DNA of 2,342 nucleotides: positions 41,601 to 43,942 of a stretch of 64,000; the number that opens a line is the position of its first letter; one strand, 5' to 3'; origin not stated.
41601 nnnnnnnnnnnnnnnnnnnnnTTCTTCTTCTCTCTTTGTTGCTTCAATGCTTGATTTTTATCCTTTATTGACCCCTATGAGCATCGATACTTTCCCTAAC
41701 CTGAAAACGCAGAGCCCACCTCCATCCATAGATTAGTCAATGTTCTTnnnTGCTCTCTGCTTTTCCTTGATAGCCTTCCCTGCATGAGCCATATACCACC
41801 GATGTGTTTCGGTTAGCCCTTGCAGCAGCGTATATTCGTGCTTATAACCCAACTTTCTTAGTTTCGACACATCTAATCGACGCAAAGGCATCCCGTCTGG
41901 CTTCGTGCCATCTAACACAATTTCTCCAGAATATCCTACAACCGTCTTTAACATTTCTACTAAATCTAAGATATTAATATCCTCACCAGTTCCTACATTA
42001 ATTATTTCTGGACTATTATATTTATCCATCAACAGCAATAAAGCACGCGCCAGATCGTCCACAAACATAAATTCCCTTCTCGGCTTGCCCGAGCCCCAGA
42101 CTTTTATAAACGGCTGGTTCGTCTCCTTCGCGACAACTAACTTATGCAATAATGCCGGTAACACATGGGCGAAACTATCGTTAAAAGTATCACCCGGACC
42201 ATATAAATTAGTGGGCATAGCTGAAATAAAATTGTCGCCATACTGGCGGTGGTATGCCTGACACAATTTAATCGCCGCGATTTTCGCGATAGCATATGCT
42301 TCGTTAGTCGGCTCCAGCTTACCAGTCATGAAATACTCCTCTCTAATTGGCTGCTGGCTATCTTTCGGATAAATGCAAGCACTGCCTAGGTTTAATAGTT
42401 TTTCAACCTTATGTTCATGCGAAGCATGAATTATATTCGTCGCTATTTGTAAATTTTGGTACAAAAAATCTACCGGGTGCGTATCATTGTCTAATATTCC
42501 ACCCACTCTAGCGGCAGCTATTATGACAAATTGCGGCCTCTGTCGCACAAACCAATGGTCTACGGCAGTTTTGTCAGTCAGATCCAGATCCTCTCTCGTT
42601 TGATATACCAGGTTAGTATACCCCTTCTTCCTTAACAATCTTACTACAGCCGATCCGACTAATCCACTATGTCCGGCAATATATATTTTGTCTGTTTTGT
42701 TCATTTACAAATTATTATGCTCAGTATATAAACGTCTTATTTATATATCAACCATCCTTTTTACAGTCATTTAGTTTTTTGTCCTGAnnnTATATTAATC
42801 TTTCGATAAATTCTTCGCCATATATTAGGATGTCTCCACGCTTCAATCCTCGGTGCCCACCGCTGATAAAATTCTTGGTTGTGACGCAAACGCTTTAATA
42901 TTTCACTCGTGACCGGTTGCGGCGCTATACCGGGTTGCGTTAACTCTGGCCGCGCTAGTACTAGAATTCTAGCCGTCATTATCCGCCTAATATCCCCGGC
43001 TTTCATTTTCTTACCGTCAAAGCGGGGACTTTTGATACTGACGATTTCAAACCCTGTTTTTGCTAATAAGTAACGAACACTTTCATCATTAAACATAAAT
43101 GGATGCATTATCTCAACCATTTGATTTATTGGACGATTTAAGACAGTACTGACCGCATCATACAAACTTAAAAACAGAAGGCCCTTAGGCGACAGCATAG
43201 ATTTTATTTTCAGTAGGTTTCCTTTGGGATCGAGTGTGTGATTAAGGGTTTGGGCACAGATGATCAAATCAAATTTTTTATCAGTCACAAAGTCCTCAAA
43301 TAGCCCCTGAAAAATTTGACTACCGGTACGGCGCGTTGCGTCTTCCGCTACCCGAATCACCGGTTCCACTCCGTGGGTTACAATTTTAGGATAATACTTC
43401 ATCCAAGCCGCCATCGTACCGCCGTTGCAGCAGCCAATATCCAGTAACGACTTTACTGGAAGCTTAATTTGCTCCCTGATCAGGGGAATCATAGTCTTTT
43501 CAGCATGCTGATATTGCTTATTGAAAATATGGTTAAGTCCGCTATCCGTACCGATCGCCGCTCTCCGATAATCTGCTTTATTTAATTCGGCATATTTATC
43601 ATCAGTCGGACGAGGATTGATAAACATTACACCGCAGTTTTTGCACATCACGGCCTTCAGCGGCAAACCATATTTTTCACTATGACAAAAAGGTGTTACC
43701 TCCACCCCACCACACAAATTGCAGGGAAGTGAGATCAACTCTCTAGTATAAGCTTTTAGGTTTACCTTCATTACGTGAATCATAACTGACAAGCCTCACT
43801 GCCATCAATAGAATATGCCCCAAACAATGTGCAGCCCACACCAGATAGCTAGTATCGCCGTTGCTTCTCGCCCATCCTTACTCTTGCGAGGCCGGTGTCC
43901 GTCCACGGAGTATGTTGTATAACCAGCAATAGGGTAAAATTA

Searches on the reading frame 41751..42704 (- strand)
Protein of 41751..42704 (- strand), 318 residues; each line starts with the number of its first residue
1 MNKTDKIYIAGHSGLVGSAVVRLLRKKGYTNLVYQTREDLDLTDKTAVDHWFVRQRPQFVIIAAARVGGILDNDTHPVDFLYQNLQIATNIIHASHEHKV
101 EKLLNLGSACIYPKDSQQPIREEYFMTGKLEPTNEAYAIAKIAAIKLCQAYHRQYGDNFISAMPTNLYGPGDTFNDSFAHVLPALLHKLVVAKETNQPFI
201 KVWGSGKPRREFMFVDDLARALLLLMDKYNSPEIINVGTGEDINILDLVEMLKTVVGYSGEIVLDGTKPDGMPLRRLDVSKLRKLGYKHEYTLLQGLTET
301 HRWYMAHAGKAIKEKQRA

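Call 5: search_protein_families(library=pfam, proteins=[window:41751-42704:-], max_evalue=0.01)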
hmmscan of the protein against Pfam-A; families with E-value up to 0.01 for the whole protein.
window:41751-42704:- (318 aa): 4 families
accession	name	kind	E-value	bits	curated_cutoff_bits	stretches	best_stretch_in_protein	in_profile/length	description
PF01370.27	Epimerase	-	3.1e-61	207.3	20.9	1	7-238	1-240/240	NAD dependent epimerase/dehydratase family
PF16363.11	GDP_Man_Dehyd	-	8.6e-19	68.6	27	1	40-259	59-269/332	GDP-mannose 4,6 dehydratase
PF04321.23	RmlD_sub_bind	-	2.5e-07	30.5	27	1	6-65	2-60/287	RmlD substrate binding domain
PF02719.21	Polysacc_synt_2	-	0.0046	16.6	20.2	0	40-106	61-126/293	Polysaccharide biosynthesis protein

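Call 12: search_protein_families(library=ncbifam, proteins=[window:41751-42704:-], max_evalue=0.001)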
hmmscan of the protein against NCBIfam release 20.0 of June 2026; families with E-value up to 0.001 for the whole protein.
window:41751-42704:- (318 aa): 13 families
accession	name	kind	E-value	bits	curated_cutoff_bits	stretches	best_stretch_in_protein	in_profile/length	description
NF047922.1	GDPFucSynFcl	equivalog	8.8e-131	435.9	500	1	4-308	2-305/308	GDP-L-fucose synthase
TIGR01181.1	dTDP_gluc_dehyt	equivalog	1.3e-23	83.6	365.1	1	40-308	57-315/321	dTDP-glucose 4,6-dehydratase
TIGR04180.1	EDH_00030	hypoth_equivalog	5.7e-20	71.6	475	1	70-276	83-278/297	NAD-dependent 4,6-dehydratase LegB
TIGR01179.1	galE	equivalog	3.4e-18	65.6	262.3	1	41-307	55-328/332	UDP-glucose 4-epimerase GalE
NF007490.0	PRK10084.1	subfamily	1.5e-12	47.2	649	1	129-308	160-338/361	dTDP-glucose 4,6-dehydratase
TIGR02197.1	heptose_epim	equivalog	3.5e-12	46.1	274.6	1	9-262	3-266/316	ADP-glyceromanno-heptose 6-epimerase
NF007582.0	PRK10217.1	equivalog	1.4e-11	44.1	698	1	38-307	56-334/355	dTDP-glucose 4,6-dehydratase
NF008360.0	PRK11150.1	equivalog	1.1e-08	34.7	452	1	7-302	2-304/310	ADP-glyceromanno-heptose 6-epimerase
TIGR01214.1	rmlD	equivalog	7.1e-06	25.3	224.05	1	6-67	1-61/285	dTDP-4-dehydrorhamnose reductase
TIGR03466.1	HpnA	hypoth_equivalog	1.1e-05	24.4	367.65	0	6-31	2-27/327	hopanoid-associated sugar epimerase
NF011728.1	PRK15181.1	equivalog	1.4e-05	24.3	760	1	65-306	98-339/348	Vi polysaccharide biosynthesis UDP-N-acetylglucosaminuronic acid C-4 epimerase TviC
NF007956.0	PRK10675.1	subfamily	7.6e-05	22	394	0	41-130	58-145/338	UDP-glucose 4-epimerase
TIGR02622.1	CDP_4_6_dhtase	equivalog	0.00011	21.4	278.45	0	40-306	61-332/352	CDP-glucose 4,6-dehydratase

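Call 29: search_protein_families(library=ncbifam, proteins=[L010:9037-10014:+], max_evalue=1e-10)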
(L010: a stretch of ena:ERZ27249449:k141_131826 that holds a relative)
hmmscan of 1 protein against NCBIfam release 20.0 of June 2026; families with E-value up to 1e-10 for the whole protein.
L010:9037-10014:+ (326 aa): 6 families
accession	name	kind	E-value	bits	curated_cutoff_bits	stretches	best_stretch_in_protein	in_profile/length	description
NF047922.1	GDPFucSynFcl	equivalog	2.7e-137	457.3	500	1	7-311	3-306/308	GDP-L-fucose synthase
TIGR01181.1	dTDP_gluc_dehyt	equivalog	6.9e-23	81.2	365.1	1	41-311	56-316/321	dTDP-glucose 4,6-dehydratase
TIGR04180.1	EDH_00030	hypoth_equivalog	5.7e-20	71.6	475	1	58-269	70-267/297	NAD-dependent 4,6-dehydratase LegB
TIGR01179.1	galE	equivalog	3.8e-19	68.7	262.3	1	8-307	1-326/332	UDP-glucose 4-epimerase GalE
TIGR02197.1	heptose_epim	equivalog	8.4e-16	58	274.6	1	9-259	1-261/316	ADP-glyceromanno-heptose 6-epimerase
NF008360.0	PRK11150.1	equivalog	3.5e-12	46.1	452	1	9-253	2-249/310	ADP-glyceromanno-heptose 6-epimerase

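Call 39: find_homologous_proteins(query=window:41751-42704:-, max_evalue=1e-80)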
Query window:41751-42704:- (318 aa): 7835 proteins with E <= 1e-80 among 8000 candidates; the best 120 are listed.
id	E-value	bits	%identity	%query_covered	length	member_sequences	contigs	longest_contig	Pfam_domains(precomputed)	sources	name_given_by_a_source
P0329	5.5e-188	642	87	100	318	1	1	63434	PF04321.24,PF16363.12,PF01370.28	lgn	-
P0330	2.4e-184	630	85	100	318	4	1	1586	PF04321.24,PF16363.12,PF01370.28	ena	-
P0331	5.8e-182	622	83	100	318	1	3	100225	PF04321.24,PF16363.12,PF01370.28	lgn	-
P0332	4.5e-174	596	79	99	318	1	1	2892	PF04321.24,PF16363.12,PF02719.22,PF01370.28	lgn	-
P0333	2.1e-173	594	79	99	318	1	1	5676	PF04321.24,PF16363.12,PF02719.22,PF01370.28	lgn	-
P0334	3.3e-127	442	86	70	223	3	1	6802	PF04321.24,PF16363.12,PF01370.28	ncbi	ncbi:MAG: NAD-dependent epimerase/dehydratase family protein, partial [Patescibacteria group bacteri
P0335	6.2e-119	415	57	96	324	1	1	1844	PF04321.24,PF16363.12,PF01370.28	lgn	-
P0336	2.1e-117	410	58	96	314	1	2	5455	PF04321.24,PF16363.12,PF02719.22,PF01370.28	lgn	-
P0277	4.7e-117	409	57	95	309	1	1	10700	PF04321.24,PF16363.12,PF02719.22,PF01370.28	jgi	jgi:GDP-L-fucose synthase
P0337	5.4e-117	408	58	96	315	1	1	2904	PF04321.24,PF16363.12,PF01370.28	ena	-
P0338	5.9e-117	408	58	97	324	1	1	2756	PF04321.24,PF16363.12,PF02719.22,PF01370.28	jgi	-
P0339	9.6e-117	408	59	98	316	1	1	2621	PF04321.24,PF16363.12,PF01370.28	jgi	jgi:GDP-L-fucose synthase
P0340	1.4e-116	407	58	97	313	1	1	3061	PF04321.24,PF16363.12,PF01370.28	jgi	-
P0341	1.9e-116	407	58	97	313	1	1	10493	PF04321.24,PF16363.12,PF01370.28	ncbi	ncbi:MAG: GDP-L-fucose synthase family protein [Minisyncoccota bacterium]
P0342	2.0e-116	407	60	93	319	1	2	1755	PF04321.24,PF16363.12,PF02719.22,PF01370.28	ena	-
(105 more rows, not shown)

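Call 45: find_encoding_contigs(protein=P0330, flank=6000, max_places=4)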
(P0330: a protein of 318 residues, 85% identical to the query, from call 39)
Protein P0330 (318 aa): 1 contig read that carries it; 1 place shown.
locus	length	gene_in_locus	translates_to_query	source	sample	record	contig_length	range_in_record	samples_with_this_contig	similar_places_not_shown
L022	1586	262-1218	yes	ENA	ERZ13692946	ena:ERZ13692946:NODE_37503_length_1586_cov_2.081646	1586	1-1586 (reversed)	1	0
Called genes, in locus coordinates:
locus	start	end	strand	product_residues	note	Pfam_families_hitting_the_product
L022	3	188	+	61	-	?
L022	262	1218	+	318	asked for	PF01370:Epimerase, PF04321:RmlD_sub_bind, PF16363:GDP_Man_Dehyd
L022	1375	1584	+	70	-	?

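Call 46: find_encoding_contigs(protein=P0333, flank=6000, max_places=3)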
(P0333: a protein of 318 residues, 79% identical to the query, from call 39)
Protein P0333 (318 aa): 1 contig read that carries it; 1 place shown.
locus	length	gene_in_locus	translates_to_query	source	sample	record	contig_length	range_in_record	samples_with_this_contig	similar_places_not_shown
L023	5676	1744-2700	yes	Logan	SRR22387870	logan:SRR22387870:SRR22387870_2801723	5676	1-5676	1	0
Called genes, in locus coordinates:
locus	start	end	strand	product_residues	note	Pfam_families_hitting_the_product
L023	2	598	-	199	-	?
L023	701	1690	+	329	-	PF13489:Methyltransf_23, PF08241:Methyltransf_11, PF08242:Methyltransf_12, PF13649:Methyltransf_25 (weak), PF13847:Methyltransf_31 (weak)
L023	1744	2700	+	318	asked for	PF01370:Epimerase, PF02719:Polysacc_synt_2 (faint), PF04321:RmlD_sub_bind (weak), PF16363:GDP_Man_Dehyd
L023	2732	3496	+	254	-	PF00535:Glycos_transf_2, PF13641:Glyco_tranf_2_3 (weak)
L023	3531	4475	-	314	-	PF02475:TRM5-TYW2_MTfase, PF05050:Methyltransf_21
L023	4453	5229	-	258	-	PF05050:Methyltransf_21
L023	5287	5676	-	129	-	?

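Call 58: find_encoding_contigs(protein=P0329, flank=3000, max_places=2)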
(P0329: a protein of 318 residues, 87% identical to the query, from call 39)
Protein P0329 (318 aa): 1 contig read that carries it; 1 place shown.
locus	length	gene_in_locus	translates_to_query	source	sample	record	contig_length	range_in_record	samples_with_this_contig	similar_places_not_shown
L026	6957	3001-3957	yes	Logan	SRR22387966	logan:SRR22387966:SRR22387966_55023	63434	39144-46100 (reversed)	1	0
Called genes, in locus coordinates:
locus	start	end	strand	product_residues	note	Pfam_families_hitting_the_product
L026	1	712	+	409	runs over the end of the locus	PF01943:Polysacc_synt (weak)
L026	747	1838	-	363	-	-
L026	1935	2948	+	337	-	PF13489:Methyltransf_23, PF13847:Methyltransf_31 (weak), PF08241:Methyltransf_11 (weak)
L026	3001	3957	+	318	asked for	PF01370:Epimerase, PF04321:RmlD_sub_bind, PF16363:GDP_Man_Dehyd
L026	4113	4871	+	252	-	PF00535:Glycos_transf_2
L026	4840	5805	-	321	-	PF02475:TRM5-TYW2_MTfase, PF05050:Methyltransf_21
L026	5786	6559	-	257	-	PF05050:Methyltransf_21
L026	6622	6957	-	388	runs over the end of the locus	-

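Call 59: find_encoding_contigs(protein=P0331, flank=3000, max_places=3)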
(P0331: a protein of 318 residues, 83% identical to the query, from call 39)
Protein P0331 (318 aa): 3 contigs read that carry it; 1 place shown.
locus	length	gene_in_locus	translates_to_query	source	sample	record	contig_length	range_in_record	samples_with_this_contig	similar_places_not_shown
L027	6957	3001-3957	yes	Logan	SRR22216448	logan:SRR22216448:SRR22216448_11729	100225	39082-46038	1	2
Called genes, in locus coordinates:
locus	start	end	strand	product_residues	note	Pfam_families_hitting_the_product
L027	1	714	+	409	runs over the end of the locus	PF01943:Polysacc_synt (weak)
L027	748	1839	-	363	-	-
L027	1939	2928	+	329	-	PF13489:Methyltransf_23, PF13847:Methyltransf_31 (weak), PF08241:Methyltransf_11 (weak)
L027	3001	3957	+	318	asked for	PF01370:Epimerase, PF04321:RmlD_sub_bind (weak), PF16363:GDP_Man_Dehyd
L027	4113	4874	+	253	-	PF00535:Glycos_transf_2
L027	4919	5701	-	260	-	PF02475:TRM5-TYW2_MTfase, PF05050:Methyltransf_21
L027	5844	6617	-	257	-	PF05050:Methyltransf_21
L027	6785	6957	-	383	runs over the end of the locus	-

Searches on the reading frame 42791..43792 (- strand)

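Call 12: search_protein_families(library=ncbifam, proteins=[window:42791-43792:-], max_evalue=0.001)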
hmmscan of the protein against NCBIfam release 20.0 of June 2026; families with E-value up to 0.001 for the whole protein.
window:42791-43792:- (334 aa): 6 families
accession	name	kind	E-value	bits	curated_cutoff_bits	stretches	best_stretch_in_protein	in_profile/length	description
TIGR02072.1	BioC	equivalog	6.5e-09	35.9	184.95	1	95-211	17-135/244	malonyl-ACP O-methyltransferase BioC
TIGR01983.1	UbiG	equivalog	1e-06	28.2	102.95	1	108-209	45-152/228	bifunctional 2-polyprenyl-6-hydroxyphenol methylase/3-demethylubiquinol 3-O-methyltransferase UbiG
NF045667.1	MTase_DVU1556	equivalog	2.3e-06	27.2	155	1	114-251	24-163/213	DVU_1556 family methyltransferase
TIGR04345.1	ovoA_Cterm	equivalog_domain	6.9e-06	25.8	170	1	172-209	133-170/242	putative 4-mercaptohistidine N1-methyltransferase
NF011650.0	PRK15068.1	equivalog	0.00013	21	209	1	106-209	115-226/324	tRNA 5-methoxyuridine(34)/uridine 5-oxyacetic acid(34) synthase CmoB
TIGR04543.1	ketoArg_3Met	equivalog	0.00037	19.7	425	1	102-157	136-197/336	2-ketoarginine methyltransferase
